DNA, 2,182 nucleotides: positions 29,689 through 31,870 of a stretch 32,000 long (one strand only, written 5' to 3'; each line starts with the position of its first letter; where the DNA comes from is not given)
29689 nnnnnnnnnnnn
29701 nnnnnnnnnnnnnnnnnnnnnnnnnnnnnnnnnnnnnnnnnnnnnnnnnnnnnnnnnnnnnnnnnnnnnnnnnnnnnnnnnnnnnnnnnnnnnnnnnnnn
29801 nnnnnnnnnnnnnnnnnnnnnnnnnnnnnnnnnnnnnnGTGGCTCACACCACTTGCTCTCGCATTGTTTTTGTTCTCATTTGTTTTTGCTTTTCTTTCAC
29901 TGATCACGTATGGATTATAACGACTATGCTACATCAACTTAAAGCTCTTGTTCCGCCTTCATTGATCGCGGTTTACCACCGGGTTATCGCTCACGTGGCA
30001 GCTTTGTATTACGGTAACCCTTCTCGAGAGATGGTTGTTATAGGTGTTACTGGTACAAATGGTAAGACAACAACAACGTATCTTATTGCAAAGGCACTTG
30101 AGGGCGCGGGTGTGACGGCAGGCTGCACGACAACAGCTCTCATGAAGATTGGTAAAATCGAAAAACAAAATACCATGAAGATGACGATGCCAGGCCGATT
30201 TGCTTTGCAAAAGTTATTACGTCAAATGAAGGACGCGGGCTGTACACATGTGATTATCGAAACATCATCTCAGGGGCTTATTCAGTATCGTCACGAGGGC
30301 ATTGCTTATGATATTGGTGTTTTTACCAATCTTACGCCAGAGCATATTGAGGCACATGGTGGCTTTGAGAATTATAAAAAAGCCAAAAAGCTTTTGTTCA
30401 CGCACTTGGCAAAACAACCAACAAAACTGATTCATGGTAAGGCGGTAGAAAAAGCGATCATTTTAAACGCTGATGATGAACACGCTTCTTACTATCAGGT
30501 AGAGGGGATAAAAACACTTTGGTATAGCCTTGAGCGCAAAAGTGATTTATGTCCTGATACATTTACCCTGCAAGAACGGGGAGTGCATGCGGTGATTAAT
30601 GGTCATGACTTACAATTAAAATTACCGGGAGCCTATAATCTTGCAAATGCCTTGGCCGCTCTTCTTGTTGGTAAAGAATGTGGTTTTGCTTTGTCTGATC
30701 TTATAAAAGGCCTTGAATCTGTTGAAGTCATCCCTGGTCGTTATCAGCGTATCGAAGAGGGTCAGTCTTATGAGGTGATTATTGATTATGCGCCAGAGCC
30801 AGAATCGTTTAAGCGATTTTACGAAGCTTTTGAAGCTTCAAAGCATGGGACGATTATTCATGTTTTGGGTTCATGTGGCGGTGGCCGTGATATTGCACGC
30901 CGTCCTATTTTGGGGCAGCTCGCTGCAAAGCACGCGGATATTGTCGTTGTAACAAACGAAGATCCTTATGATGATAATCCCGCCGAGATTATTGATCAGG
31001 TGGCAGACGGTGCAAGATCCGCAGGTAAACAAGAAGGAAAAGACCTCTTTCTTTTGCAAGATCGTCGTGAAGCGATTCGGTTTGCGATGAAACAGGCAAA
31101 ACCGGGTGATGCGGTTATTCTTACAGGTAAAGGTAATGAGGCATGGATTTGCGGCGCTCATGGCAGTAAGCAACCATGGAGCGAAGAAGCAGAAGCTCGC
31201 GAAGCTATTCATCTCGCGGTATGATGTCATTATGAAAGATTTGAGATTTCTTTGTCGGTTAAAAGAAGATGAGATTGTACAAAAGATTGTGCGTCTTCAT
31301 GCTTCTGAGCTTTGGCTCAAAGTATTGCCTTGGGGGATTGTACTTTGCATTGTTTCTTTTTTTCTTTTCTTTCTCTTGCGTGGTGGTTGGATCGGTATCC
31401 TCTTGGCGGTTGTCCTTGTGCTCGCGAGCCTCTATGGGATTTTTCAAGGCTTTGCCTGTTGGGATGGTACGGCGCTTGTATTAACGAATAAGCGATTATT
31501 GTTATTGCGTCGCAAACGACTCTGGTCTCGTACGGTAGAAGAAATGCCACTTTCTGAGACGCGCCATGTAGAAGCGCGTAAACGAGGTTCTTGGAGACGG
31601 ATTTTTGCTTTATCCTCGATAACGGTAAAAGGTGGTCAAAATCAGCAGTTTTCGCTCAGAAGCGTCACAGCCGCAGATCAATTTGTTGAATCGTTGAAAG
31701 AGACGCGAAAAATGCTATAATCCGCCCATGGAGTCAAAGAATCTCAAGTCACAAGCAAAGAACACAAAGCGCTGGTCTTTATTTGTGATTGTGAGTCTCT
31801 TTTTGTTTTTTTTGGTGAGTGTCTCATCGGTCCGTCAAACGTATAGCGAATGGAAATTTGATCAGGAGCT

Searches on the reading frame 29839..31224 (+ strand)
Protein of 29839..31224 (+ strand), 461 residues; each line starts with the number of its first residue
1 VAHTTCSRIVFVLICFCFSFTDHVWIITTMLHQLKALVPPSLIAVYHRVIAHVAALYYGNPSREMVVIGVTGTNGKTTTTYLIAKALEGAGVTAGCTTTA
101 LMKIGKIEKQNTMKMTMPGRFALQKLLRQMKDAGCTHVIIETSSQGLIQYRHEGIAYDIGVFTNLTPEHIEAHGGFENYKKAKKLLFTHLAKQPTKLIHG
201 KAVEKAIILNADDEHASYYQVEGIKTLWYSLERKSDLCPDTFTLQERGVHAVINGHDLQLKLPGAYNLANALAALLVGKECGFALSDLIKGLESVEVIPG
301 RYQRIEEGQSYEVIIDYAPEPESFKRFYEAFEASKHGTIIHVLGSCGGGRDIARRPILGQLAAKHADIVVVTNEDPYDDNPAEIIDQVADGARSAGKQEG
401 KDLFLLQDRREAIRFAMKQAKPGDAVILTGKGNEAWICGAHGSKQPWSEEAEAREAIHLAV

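Call 9: search_protein_families(library=pfam, proteins=[window:29839-31224:+], max_evalue=0.01)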
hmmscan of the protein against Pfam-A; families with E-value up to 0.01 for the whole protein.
window:29839-31224:+ (461 aa): 2 families
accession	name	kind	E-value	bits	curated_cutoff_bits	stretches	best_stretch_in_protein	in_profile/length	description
PF08245.18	Mur_ligase_M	-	1.3e-41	143.2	24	1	70-277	1-199/200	Mur ligase middle domain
PF02875.26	Mur_ligase_C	-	4.6e-22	79.6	28.4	1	300-432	1-127/127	Mur ligase, glutamate ligase domain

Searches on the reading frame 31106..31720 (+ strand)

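Call 9: search_protein_families(library=pfam, proteins=[window:31106-31720:+], max_evalue=0.01)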
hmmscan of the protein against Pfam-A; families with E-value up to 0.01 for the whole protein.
window:31106-31720:+ (204 aa): 2 families
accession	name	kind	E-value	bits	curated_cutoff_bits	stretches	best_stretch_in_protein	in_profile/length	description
PF03703.20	bPH_2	-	0.0022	18.6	22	1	120-195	2-76/78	Bacterial PH domain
PF14470.12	bPH_3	-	0.0077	17.1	23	0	122-186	23-80/95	Bacterial PH domain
